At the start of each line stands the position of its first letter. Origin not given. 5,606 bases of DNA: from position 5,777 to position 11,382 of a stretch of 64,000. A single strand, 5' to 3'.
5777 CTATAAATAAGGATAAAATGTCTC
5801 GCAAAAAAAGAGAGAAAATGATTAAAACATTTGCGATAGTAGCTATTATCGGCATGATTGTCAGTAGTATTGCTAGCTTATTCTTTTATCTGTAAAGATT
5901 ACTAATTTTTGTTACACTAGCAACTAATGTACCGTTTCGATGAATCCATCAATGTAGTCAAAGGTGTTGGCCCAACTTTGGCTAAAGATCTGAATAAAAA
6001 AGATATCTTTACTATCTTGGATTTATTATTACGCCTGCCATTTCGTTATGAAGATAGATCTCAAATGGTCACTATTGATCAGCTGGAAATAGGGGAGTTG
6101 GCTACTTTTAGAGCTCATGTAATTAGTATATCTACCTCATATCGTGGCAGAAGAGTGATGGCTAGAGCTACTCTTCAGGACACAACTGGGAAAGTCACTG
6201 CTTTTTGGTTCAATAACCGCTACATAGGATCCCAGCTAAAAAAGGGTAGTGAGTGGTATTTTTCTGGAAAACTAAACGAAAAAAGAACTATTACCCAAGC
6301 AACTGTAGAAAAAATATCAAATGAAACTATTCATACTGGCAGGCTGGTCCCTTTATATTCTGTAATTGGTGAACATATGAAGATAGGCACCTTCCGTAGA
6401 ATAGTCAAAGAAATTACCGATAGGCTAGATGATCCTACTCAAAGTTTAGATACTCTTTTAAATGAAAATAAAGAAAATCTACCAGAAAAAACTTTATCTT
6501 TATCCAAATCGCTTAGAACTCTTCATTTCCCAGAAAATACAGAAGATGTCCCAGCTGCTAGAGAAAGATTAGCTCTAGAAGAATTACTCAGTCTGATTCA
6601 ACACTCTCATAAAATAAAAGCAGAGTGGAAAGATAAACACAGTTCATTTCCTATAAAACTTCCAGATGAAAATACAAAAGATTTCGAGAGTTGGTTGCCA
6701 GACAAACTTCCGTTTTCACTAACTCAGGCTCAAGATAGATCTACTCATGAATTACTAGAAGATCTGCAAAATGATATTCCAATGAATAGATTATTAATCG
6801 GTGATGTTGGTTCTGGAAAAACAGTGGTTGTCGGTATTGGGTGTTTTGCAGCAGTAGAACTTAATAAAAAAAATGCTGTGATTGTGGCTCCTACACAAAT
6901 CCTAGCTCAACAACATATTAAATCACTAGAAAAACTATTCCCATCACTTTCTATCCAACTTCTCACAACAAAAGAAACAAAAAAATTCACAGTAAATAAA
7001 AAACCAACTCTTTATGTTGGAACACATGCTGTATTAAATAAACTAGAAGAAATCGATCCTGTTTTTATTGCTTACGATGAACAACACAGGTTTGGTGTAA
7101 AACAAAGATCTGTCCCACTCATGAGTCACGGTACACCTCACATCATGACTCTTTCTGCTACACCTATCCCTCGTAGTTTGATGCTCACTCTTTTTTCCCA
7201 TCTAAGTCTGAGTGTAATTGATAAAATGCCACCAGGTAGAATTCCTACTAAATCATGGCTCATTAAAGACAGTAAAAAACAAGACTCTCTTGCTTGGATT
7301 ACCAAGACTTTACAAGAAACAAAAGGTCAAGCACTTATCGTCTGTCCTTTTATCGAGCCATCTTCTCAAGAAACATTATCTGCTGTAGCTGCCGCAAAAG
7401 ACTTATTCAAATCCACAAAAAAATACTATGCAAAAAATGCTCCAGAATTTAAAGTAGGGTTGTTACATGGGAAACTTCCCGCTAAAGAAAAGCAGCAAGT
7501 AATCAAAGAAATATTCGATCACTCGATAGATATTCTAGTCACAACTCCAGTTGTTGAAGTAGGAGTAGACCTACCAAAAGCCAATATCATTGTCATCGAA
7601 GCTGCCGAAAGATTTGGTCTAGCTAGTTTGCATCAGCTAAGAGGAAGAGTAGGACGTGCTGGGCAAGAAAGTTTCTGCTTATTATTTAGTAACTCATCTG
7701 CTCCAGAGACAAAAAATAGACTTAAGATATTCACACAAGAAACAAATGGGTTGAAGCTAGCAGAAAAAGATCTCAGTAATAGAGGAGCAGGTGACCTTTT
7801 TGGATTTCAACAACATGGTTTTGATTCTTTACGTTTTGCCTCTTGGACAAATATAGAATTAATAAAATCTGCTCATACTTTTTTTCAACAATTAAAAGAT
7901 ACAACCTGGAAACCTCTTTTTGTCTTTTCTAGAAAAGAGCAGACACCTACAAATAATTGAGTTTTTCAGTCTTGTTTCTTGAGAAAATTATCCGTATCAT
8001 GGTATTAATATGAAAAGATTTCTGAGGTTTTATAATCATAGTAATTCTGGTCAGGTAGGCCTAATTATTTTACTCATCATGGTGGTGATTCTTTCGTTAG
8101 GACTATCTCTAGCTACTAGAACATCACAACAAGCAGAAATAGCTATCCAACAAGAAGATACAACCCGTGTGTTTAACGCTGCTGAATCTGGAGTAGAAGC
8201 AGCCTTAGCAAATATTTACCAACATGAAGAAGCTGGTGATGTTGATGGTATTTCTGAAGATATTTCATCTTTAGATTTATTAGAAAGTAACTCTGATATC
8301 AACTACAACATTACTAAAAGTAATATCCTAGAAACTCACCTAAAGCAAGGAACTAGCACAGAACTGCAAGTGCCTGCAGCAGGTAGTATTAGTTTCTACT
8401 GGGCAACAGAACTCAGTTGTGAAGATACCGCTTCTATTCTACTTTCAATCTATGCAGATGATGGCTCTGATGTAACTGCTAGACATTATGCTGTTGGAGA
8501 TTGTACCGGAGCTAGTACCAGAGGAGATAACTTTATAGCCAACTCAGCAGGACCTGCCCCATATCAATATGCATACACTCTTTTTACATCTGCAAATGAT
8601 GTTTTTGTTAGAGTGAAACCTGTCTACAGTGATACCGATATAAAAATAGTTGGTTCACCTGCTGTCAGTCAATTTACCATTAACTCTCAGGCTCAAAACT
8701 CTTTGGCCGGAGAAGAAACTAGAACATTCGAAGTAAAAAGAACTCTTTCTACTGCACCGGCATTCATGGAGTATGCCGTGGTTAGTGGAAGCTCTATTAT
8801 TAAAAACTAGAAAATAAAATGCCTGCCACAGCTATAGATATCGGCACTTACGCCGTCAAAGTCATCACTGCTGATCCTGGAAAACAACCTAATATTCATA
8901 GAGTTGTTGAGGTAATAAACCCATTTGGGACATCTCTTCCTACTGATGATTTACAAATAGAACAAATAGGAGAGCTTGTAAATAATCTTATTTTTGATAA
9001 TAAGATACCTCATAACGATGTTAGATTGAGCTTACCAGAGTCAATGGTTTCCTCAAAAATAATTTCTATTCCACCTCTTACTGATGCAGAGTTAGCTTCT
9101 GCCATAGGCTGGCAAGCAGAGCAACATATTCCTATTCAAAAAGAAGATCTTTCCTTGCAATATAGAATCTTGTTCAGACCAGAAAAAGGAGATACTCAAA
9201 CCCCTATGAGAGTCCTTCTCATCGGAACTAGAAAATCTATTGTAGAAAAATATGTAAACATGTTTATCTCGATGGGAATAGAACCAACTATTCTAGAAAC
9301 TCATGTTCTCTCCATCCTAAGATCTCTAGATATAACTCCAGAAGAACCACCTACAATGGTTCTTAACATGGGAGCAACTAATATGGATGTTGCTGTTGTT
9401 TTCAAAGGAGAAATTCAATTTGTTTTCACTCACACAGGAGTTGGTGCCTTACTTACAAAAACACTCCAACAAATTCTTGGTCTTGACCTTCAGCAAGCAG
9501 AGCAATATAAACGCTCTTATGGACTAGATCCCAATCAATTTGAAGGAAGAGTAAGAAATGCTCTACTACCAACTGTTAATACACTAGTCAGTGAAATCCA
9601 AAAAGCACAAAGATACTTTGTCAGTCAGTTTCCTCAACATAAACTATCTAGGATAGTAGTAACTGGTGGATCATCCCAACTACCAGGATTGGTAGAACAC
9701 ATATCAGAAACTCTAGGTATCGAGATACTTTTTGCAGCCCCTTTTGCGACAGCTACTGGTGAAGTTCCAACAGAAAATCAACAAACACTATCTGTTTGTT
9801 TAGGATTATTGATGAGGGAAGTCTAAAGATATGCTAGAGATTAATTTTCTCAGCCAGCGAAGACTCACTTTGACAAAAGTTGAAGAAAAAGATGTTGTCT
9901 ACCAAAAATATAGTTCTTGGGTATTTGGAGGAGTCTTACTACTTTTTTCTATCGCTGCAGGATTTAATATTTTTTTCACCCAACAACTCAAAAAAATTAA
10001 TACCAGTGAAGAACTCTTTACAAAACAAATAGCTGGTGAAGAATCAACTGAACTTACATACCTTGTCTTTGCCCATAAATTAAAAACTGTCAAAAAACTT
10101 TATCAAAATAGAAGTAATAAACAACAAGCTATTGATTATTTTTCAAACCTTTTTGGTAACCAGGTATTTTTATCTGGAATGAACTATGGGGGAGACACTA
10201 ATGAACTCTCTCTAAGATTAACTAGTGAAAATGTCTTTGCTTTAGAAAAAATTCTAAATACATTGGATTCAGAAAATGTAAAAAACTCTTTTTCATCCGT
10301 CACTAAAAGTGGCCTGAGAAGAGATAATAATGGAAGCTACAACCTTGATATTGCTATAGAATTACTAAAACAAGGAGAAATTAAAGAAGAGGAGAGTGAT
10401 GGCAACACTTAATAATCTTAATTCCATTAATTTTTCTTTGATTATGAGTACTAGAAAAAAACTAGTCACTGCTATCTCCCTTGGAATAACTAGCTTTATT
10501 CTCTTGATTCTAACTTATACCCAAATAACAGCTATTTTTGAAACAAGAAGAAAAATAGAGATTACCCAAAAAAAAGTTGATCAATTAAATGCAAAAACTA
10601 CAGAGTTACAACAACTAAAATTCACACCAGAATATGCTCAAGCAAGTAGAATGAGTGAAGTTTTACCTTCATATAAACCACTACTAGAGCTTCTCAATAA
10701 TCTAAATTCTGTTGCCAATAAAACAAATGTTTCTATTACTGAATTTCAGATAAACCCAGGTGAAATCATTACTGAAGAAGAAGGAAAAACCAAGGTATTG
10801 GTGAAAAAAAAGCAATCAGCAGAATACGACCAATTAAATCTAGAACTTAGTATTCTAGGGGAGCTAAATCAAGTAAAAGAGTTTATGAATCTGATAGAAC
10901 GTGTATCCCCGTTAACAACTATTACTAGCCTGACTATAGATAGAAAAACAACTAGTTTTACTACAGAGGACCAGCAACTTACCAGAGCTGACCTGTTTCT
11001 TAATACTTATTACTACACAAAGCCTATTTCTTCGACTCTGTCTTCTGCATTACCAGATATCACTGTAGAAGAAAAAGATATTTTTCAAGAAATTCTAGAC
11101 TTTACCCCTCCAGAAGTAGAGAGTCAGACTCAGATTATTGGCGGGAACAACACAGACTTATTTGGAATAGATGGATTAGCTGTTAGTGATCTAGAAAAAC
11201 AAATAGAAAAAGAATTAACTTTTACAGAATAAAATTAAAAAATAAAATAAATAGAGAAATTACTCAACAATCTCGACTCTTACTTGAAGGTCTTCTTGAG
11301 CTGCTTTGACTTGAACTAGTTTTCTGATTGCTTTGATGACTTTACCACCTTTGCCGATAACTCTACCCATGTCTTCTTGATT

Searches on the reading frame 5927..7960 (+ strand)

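Call 12: search_protein_families(library=pfam, proteins=[window:5927-7960:+], max_evalue=0.01)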
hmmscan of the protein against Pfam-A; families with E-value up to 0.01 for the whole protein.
window:5927-7960:+ (677 aa): 7 families
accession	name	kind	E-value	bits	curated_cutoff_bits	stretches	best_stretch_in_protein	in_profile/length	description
PF00270.35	DEAD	-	3.3e-19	69.7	26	1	268-416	3-162/167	DEAD/DEAH box helicase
PF17191.10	RecG_wedge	-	5.6e-19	68.7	23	1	8-162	2-157/162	RecG wedge domain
PF00271.37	Helicase_C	-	4.7e-18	65.9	23.5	1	458-579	6-110/110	Helicase conserved C-terminal domain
PF04851.21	ResIII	-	2.5e-09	37.7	22.5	1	264-413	3-162/164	Type III restriction enzyme, res subunit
PF22590.2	Cas3-like_C_2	-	3.4e-07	31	27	1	486-578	11-104/106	CRISPR-associated nuclease/helicase Cas3, C-terminal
PF01336.31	tRNA_anti-codon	-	2.8e-06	27.6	27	1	62-130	4-72/75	OB-fold nucleic acid binding domain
PF05127.21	NAT10_TcmA_helicase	-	4e-05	24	22.7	1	290-381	2-95/176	RNA cytidine acetyltransferase NAT10/TcmA, helicase domain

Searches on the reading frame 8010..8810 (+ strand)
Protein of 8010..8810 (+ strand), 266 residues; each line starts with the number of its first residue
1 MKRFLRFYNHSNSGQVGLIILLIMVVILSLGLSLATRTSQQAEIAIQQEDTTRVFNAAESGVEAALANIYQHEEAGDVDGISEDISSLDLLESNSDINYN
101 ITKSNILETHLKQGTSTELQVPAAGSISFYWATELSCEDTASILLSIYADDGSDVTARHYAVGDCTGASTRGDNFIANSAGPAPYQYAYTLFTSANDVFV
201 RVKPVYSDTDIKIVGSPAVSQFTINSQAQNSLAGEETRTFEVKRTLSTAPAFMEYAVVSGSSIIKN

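Call 12: search_protein_families(library=pfam, proteins=[window:8010-8810:+], max_evalue=0.01)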
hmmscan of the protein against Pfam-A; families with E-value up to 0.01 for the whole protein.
window:8010-8810:+ (266 aa): 1 family
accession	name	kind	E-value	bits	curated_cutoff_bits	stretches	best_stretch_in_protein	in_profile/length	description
PF14341.11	PilX_N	-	0.00012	22.4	25.5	1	13-63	1-51/51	PilX N-terminal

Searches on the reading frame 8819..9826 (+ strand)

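Call 12: search_protein_families(library=pfam, proteins=[window:8819-9826:+], max_evalue=0.01)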
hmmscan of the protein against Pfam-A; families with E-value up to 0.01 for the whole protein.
window:8819-9826:+ (335 aa): 6 families
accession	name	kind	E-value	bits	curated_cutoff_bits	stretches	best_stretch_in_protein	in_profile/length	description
PF11104.14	PilM_2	-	4.3e-35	121.7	27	1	6-317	2-316/340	Type IV pilus assembly protein PilM;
PF14450.12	FtsA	-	7.1e-10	39.8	31.8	1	180-314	1-127/127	Cell division protein FtsA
PF06723.19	MreB_Mbl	-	0.00019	20.8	27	1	244-307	241-305/327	MreB/Mbl protein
PF25216.1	Volactin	-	0.00034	20.6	35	1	152-299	143-291/321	Volactin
PF08841.16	DDR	-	0.00034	20.2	24.6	1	175-232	131-189/328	Diol dehydratase reactivase ATPase-like domain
PF25229.1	Salactin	-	0.0017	17.9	27.1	0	273-302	277-306/335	Salactin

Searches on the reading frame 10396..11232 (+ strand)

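Call 12: search_protein_families(library=pfam, proteins=[window:10396-11232:+], max_evalue=0.01)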
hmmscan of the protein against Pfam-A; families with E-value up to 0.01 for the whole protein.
window:10396-11232:+ (278 aa): 2 families
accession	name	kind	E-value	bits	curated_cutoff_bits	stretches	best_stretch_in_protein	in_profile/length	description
PF04350.18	PilO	-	7.8e-06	26.5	22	1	50-208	11-144/145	Pilus assembly protein, PilO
PF10741.14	T2SSM_b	-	0.0022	18.3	21.7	0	100-194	20-100/111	Type II secretion system (T2SS), protein M subtype b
